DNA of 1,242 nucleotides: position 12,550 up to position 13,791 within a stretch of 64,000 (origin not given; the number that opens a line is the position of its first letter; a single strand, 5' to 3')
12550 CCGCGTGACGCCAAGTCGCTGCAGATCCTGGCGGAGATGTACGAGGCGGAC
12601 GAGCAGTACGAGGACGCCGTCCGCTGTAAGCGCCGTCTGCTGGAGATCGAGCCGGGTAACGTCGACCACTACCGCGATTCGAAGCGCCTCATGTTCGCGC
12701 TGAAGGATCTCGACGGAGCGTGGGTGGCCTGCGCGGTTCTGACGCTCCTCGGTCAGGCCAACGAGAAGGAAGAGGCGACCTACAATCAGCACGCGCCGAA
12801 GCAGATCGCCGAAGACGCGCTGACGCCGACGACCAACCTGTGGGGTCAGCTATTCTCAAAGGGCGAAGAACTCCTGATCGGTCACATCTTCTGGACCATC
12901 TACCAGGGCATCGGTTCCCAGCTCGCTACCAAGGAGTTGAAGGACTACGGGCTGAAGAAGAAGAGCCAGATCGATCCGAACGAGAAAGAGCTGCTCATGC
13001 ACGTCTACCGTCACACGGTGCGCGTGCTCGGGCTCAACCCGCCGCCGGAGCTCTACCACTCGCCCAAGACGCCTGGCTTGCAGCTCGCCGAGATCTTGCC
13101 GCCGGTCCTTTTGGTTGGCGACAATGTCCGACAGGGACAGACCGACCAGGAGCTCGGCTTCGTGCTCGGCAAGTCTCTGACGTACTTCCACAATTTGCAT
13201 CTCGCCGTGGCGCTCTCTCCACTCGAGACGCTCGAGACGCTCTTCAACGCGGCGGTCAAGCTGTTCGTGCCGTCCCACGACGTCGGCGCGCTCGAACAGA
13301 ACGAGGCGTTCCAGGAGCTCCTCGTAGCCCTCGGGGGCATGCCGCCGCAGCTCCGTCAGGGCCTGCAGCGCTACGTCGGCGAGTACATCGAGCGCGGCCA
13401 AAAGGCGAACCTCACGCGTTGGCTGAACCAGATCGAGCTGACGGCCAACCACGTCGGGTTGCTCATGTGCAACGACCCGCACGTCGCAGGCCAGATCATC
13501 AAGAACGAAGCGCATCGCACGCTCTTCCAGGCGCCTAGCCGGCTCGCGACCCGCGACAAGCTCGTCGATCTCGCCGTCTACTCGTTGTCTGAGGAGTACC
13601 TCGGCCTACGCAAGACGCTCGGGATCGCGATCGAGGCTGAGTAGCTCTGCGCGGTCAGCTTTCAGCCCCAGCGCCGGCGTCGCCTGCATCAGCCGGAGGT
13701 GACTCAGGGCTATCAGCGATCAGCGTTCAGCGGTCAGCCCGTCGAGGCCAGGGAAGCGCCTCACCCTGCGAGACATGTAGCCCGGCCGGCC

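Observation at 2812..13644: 10.8-kb single ORF encoding ~45 tandem ~77-aa TPR-like double-hairpin repeats plus a novel ~480-aa C-terminal domain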

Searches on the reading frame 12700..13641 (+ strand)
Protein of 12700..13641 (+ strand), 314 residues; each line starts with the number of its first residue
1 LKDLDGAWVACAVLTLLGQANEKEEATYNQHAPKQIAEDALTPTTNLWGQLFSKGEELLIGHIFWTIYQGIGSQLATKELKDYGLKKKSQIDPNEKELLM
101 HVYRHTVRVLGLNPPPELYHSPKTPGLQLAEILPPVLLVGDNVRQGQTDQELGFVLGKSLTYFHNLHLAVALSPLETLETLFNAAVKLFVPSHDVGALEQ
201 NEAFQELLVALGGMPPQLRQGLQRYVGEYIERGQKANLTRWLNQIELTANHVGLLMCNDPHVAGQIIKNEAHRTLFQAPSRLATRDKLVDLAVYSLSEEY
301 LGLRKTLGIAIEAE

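Call 10: search_protein_families(library=pfam, proteins=[window:12700-13641:+], max_evalue=1)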
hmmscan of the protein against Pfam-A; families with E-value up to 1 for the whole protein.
window:12700-13641:+ (314 aa): 0 families

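Call 11: search_solved_structures(query=window:12700-13641:+, max_evalue=10)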
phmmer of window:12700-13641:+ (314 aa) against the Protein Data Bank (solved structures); distinct sequences matched with E-value up to 10: 3.
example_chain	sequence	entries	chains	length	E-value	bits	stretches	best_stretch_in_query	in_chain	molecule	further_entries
4jo7_E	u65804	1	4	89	0.12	14.6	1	236-306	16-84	Nucleoporin p58/p45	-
4jo9_B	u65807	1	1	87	0.14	14.3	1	236-306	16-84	Nucleoporin p58/p45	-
4jq5_A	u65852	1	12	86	0.16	14.1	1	236-306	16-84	Nucleoporin p58/p45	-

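Call 12: find_homologous_proteins(query=window:12700-13641:+, max_evalue=0.001)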
Query window:12700-13641:+ (314 aa): 2 proteins with E <= 0.001 among 2372 candidates.
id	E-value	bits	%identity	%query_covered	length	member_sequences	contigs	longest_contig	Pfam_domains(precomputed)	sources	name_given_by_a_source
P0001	1.8e-105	370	78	68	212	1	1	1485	-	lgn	-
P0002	2.0e-103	364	55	98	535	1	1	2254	PF23914.2,PF13414.13,PF13176.13,PF13428.13,PF14559.13,PF00515.35,PF13424.13,PF13432.13,PF13429.13,PF13181.13,PF07719.24,PF13174.13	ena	-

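Call 17: find_related_loci(query=A1, collection=genome_contigs, flank=10000)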
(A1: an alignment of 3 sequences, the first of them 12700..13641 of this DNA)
Query A1 (314 aa) in genome_contigs; peptide patterns used: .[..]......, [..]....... (x = any residue, [..] = any of these).
135 stretches matched a pattern; 3 encode a relative of the query (tblastn E <= 1e-3); 3 distinct loci.
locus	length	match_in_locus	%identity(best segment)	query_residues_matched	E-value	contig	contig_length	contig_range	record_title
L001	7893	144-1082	96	1-313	0e+0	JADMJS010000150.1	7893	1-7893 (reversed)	MAG: Myxococcales bacterium isolate MAG_44 NODE_9273_length_7893_cov_9.135239, whole genome shotgun sequence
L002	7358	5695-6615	55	5-312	3e-108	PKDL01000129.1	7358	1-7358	MAG: Proteobacteria bacterium isolate Deltapro1 c_000000005803, whole genome shotgun sequence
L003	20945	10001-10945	75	1-314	8e-163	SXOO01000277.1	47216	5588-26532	MAG: Proteobacteria bacterium isolate F1-120-MAGs227 F1-120__c875818, whole genome shotgun sequence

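Call 25: predict_structure(alignment_id=A1)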
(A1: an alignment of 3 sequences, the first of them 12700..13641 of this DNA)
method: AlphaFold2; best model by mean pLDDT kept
length: 314 residues; sequences in the alignment: 3
mean_pLDDT: 40.3   pTM: 0.33
mean pLDDT of the five models: 40.3, 37.4, 36.5, 36.3, 34.9
residues with pLDDT >= 90: 0; 70-90: 8; 50-70: 47; < 50: 259
segments of 3 or more residues with pLDDT < 50: 1-20, 32-177, 215-219, 232-314
pLDDT, mean of each block of 10 residues (from residue 1): 38 45 59 38 27 30 32 26 29 39 37 32 27 27 32 37 32 44 63 72 56 48 52 44 47 38 39 40 39 42 44 29
secondary structure, 60 per line:
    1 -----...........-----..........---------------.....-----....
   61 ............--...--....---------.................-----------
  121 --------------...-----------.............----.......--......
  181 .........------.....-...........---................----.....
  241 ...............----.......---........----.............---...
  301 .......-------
elements in order: H6-16 H22-31 H47-51 H57-72 H80-83 H93-109 H149-161 H166-172 H175-189 H196-200 H202-212 H216-231 H236-255 H260-266 H270-277 H282-294 H298-307

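Call 32: search_protein_representatives(alignment_id=A1)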
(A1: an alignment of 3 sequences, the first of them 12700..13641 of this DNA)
Query: 3 sequences, 537 profile positions. Proteins with E-value up to 0.001 (for the whole library): 9435; up to 1e-10: 3448; up to 1e-30: 1281. The best 150 are listed.
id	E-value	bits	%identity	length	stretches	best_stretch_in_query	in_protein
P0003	1.2e-256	869.1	-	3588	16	1-535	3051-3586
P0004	2.8e-208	709.4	-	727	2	1-536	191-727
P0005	3.9e-200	682.6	-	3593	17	2-535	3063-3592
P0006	3.5e-191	653.0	-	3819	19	4-535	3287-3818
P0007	9.3e-188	641.7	-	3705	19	9-535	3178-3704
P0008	5.1e-186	636.0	-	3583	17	1-536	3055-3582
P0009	2.3e-183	627.2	-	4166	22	1-536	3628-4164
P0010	3.5e-180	616.7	-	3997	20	2-535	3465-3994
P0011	1.2e-171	588.6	-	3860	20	2-535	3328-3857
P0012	1.3e-171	588.4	-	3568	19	2-533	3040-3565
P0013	2.9e-168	577.4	-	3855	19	1-535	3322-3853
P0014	7.1e-167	572.8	-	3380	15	1-537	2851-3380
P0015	2.5e-165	567.7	-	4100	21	1-535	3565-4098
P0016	7.0e-165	566.2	-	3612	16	1-536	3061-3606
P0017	9.7e-165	565.8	-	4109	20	1-535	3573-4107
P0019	1.3e-163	562.1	-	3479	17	3-535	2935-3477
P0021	6.7e-161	553.1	-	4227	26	2-535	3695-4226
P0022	1.1e-160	552.4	-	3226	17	2-535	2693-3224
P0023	1.8e-160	551.7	-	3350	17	2-535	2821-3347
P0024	1.8e-159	548.3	-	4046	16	15-535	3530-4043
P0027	6.3e-159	546.6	-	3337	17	2-536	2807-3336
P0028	1.4e-158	545.4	-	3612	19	1-534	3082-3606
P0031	3.0e-156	537.7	-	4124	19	4-536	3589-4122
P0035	4.9e-154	530.4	-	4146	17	1-536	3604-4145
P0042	9.4e-150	516.3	-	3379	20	2-535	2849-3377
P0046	3.9e-146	504.3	-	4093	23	1-535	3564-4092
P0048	1.1e-145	502.9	-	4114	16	1-535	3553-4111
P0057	2.1e-136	472.2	-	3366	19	4-533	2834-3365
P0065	3.0e-132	458.5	-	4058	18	6-533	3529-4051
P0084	1.3e-115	403.6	-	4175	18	9-535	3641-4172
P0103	2.0e-101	356.8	-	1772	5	5-536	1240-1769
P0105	1.4e-100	354.0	-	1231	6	1-536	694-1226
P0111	1.4e-97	344.1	-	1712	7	3-535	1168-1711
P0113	4.7e-97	342.4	-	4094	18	2-535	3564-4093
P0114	7.3e-97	341.7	-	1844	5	7-535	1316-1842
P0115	4.2e-96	339.2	-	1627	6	1-533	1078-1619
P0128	7.4e-91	321.9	-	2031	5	4-535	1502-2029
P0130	9.5e-91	321.6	-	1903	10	2-535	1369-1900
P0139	9.1e-89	315.0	-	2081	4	4-534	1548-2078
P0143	4.0e-88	312.9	-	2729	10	7-536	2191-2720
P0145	9.4e-88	311.7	-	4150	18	7-533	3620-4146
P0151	2.9e-86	306.8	-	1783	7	2-535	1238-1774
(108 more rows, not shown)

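Call 36: list_cluster_members(proteins=[P0003, P0005, P0006, P0008, P0009, P0012, P0016, P0021, P0028, P0035])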
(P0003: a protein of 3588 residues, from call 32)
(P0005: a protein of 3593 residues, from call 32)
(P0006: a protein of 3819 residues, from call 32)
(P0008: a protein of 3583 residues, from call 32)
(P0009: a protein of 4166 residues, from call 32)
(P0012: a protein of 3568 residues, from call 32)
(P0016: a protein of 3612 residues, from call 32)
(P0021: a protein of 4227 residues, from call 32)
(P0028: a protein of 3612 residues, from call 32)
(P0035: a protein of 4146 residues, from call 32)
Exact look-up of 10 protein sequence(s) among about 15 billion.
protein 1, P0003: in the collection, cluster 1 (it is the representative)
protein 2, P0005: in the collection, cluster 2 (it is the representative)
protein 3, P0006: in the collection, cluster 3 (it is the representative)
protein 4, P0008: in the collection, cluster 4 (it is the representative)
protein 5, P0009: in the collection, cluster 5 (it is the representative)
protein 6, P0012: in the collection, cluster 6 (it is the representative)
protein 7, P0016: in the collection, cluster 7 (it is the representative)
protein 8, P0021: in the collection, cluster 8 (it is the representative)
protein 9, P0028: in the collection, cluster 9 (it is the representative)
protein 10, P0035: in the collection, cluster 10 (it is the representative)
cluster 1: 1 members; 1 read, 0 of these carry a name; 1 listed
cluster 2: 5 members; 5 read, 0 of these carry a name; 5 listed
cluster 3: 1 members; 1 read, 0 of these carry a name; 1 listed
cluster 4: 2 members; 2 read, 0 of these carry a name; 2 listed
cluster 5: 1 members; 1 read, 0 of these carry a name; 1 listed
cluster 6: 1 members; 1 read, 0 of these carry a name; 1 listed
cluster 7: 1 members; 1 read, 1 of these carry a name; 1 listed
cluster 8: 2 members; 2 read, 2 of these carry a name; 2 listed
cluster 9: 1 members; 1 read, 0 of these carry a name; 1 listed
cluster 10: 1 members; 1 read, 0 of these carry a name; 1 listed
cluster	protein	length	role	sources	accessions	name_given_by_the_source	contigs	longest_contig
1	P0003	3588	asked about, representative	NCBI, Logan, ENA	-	-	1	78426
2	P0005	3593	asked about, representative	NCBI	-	-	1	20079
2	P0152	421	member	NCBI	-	-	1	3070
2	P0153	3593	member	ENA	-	-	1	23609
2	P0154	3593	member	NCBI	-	-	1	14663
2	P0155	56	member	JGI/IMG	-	-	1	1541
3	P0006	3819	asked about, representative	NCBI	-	-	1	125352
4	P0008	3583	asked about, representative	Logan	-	-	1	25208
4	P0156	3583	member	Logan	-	-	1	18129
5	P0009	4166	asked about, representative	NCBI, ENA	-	-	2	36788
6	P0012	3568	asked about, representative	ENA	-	-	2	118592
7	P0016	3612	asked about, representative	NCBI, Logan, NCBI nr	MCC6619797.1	MAG: hypothetical protein IT385_01000 [Deltaproteobacteria bacterium] | hypothetical protein [Deltaproteobacteria bacterium]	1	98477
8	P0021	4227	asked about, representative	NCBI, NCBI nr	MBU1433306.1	tetratricopeptide repeat protein [Myxococcota bacterium]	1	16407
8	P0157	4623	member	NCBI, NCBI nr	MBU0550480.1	tetratricopeptide repeat protein [Myxococcota bacterium]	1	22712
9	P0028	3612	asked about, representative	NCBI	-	-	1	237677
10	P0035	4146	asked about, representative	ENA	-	-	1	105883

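Call 41: search_solved_structures(query=A2, max_evalue=10, show_alignments=2)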
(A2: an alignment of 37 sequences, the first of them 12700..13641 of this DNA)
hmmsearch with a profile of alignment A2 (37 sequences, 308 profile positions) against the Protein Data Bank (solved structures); distinct sequences matched with E-value up to 10: 4.
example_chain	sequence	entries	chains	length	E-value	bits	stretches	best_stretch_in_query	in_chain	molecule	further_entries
6xyw_Az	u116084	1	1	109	0.52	12.7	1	75-138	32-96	At5g55140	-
9gyt_1b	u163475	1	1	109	0.58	12.6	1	75-138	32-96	uL30m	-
9evs_1b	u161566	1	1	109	0.62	12.5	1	75-138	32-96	uL30m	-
5cwh_A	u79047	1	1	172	2.7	10.4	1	185-244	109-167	Designed helical repeat protein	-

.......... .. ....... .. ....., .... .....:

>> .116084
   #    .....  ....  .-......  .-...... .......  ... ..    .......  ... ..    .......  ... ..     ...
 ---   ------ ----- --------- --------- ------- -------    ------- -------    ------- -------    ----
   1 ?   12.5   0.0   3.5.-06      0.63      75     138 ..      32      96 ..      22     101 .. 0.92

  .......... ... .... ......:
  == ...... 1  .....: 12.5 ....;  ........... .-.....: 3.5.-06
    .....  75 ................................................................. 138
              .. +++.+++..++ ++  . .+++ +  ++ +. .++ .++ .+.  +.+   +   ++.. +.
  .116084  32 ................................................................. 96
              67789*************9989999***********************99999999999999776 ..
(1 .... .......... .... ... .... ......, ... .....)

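Call 42: search_protein_families(library=pfam, alignment_id=A2, max_evalue=10)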
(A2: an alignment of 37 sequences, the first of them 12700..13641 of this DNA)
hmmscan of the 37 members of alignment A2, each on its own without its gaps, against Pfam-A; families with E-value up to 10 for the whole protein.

A. member 1, window:12700-13641:+ (314 aa): 0 families

B. families by the number of members that match (of 37 scanned): 25 families
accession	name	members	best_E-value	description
PF20951.2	Flu_PB2_6th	1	0.0042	Influenza RNA polymerase PB2 6th domain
PF05833.16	NFACT_N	1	0.01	NFACT N-terminal and middle domains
PF21393.2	Phage_pb10_N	1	0.028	Decoration protein pb10 N-terminal domain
PF23257.1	DUF7071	1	0.045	Domain of unknown function (DUF7071)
PF18081.7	FANC_SAP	1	0.047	Fanconi anemia-associated nuclease SAP domain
PF20052.5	GAP1-C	1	0.05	GTPase-associated protein 1, C-terminal domain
PF05681.19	Fumerase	1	0.055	Fumarate hydratase (Fumerase)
PF13710.12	ACT_5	1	0.058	ACT domain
PF09885.14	DUF2112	1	0.059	Uncharacterized protein conserved in archaea (DUF2112)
PF19669.4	DUF6172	1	0.081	Family of unknown function (DUF6172)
PF19808.4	DUF6291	1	0.082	Family of unknown function (DUF6291)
PF10191.15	COG7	1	0.083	Golgi complex component 7 (COG7)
PF05225.22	HTH_psq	1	0.086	helix-turn-helix, Psq domain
PF01118.30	Semialdhyde_dh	1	0.09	Semialdehyde dehydrogenase, NAD binding domain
PF20561.3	DUF6771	1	0.094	Domain of unknown function (DUF6771)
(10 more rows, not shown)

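Call 46: predict_structure(alignment_id=A2)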
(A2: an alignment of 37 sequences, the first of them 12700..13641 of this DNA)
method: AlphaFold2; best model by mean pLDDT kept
length: 314 residues; sequences in the alignment: 37
mean_pLDDT: 93.9   pTM: 0.92
mean pLDDT of the five models: 93.9, 93.4, 93.0, 92.8, 92.8
residues with pLDDT >= 90: 281; 70-90: 24; 50-70: 9; < 50: 0
segments of 3 or more residues with pLDDT < 50: none
pLDDT, mean of each block of 10 residues (from residue 1): 95 98 98 87 82 96 97 92 96 95 95 96 93 94 92 96 95 94 98 96 97 98 98 94 97 97 94 68 94 97 94 81
secondary structure, 60 per line:
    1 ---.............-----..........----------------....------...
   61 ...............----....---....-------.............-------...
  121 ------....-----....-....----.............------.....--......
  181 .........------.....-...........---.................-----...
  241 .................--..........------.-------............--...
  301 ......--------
elements in order: H4-16 H22-31 H48-51 H58-75 H80-83 H98-110 E118-120 E127-130 E136-139 H141-144 H149-161 H168-172 H175-189 H196-200 H202-212 H216-232 H238-257 H260-269 H284-295 H298-306

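Call 51: fold_search(model_id=the predicted structure, library=pdb)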
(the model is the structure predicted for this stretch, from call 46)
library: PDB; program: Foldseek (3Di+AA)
matches with E <= 10: 204; with E <= 0.001: 0
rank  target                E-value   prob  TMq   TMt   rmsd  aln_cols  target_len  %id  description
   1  2ypt_A                2.4e-01  0.82  0.36  0.28   9.1       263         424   13  Crystal structure of the human nuclear membrane zinc metalloprotease ZMPSTE24 mutant (E336A) in complex with a synthet (released 2012-12-05)
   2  2ypt_E                5.1e-01  0.63  0.35  0.29   9.1       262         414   13  Crystal structure of the human nuclear membrane zinc metalloprotease ZMPSTE24 mutant (E336A) in complex with a synthet (released 2012-12-05)
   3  2ypt_B                5.6e-01  0.60  0.32  0.25   9.1       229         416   14  Crystal structure of the human nuclear membrane zinc metalloprotease ZMPSTE24 mutant (E336A) in complex with a synthet (released 2012-12-05)
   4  4il3_A                6.8e-01  0.28  0.25  0.20  15.5       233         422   14  Crystal Structure of S. mikatae Ste24p (released 2013-02-20)
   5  9h5u_A                6.8e-01  0.06  0.15  0.14  18.8       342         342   12  ATP-bound human mitochondrial Hsp60 double-ring complex (C1) (released 2025-11-05)
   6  6tav_A                7.5e-01  0.06  0.16  0.06  19.0       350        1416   10  Crystal structure of endopeptidase-induced alpha2-macroglobulin (released 2021-05-12)
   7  3o0y_B                9.9e-01  0.06  0.16  0.11  20.8       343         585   14  The crystal structure of the putative lipoprotein from Colwellia psychrerythraea (released 2010-09-22)
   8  8exr_A                1.3e+00  0.28  0.24  0.29  12.3       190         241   11  Cryo-EM structure of S. aureus BlaR1 TM and zinc metalloprotease domain (released 2023-01-11)
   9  1w2y_B                1.3e+00  0.07  0.14  0.17  15.7       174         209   15  The crystal structure of a complex of Campylobacter jejuni dUTPase with substrate analogue dUpNHp (released 2004-09-16)
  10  8j1m                  1.3e+00  0.03  0.11  0.12  22.2       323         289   13  Crystal structure of a crosslinked variant of BbZIP (released 2024-11-13)
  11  9sxc_A                1.4e+00  0.02  0.11  0.09  24.0       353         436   12  Crystal structure of the Legionella pneumophila effector SidL (Lpg0437) in complex with its metaeffector LegA11 (Lpg04 (released 2025-12-10)
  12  3v1v                  1.6e+00  0.08  0.16  0.16  13.7       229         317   10  Crystal structure of 2-methylisoborneol synthase from Streptomyces coelicolor A3(2) in complex with Mg2+ and geranyl-S-t (released 2012-04-11)
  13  8f0j_R                1.7e+00  0.03  0.11  0.10  21.8       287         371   12  Calcitonin Receptor in complex with Gs and Pramlintide analogue peptide San45 (released 2023-08-02)
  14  8oje_A                1.8e+00  0.03  0.09  0.04  18.5       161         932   10  Arabidopsis thaliana Phosphoenolpyruvate carboxylase PPC1 in complex with L-malate (released 2023-05-31)
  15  8exs_A                1.9e+00  0.18  0.32  0.19  22.9       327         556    9  Cryo-EM structure of S. aureus BlaR1 F284A mutant (released 2023-01-11)
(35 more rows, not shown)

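Call 54: find_homologous_proteins(query=A2, max_evalue=1e-10)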
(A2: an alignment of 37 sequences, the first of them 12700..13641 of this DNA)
Query A2 (37 sequences) (314 aa, profile of the alignment): 2 proteins with E <= 1e-10 among 8000 candidates.
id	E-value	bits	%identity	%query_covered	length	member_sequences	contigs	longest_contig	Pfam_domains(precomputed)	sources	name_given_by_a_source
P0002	3.5e-104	366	55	98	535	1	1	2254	PF23914.2,PF13414.13,PF13176.13,PF13428.13,PF14559.13,PF00515.35,PF13424.13,PF13432.13,PF13429.13,PF13181.13,PF07719.24,PF13174.13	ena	-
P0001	6.1e-64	234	78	68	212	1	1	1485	-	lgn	-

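Call 55: find_encoding_contigs(protein=P0003, flank=10000, max_places=2)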
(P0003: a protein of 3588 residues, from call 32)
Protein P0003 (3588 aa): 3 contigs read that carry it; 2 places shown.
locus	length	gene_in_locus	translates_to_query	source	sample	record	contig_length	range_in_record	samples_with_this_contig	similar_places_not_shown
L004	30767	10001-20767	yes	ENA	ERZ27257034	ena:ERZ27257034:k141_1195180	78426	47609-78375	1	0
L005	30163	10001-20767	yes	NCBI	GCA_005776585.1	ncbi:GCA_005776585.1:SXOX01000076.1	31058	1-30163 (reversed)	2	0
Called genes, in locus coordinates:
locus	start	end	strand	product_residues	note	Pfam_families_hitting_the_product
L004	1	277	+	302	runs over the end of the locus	PF18075:FtsX_ECD, PF02687:FtsX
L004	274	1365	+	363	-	PF01551:Peptidase_M23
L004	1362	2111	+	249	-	PF04748:Polysacc_deac_2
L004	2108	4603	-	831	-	PF01326:PPDK_N, PF27448:Rph_4th, PF00391:PEP-utilizers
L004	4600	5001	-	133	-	PF01850:PIN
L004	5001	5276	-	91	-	PF02604:PhdYeFM_antitox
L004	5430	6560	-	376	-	PF13439:Glyco_transf_4, PF20706:GT4-conflict, PF00534:Glycos_transf_1, PF13692:Glyco_trans_1_4, PF13524:Glyco_trans_1_2 (weak)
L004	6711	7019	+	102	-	-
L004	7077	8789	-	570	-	PF02543:Carbam_trans_N, PF22521:HypF_C_2 (weak), PF16861:Carbam_trans_C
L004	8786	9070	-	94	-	-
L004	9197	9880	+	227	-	PF03548:LolA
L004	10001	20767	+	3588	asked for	PF13174:TPR_6 (faint), PF13181:TPR_8 (faint), PF13432:TPR_16 (faint), PF25064:ARM_TT21_5th (faint), PF00515:TPR_1 (faint), PF07719:TPR_2 (faint), PF13176:TPR_7 (faint), PF14559:TPR_19 (weak), +4 more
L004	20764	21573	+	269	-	PF00590:TP_methylase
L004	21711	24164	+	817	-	-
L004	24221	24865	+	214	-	PF09335:VTT_dom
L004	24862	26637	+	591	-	-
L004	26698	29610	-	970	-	PF13802:Gal_mutarotas_2, PF01055:Glyco_hydro_31_2nd, PF21365:Glyco_hydro_31_3rd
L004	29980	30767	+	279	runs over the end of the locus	?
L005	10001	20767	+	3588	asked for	PF13174:TPR_6 (faint), PF13181:TPR_8 (faint), PF13432:TPR_16 (faint), PF25064:ARM_TT21_5th (faint), PF00515:TPR_1 (faint), PF07719:TPR_2 (faint), PF13176:TPR_7 (faint), PF14559:TPR_19 (weak), +4 more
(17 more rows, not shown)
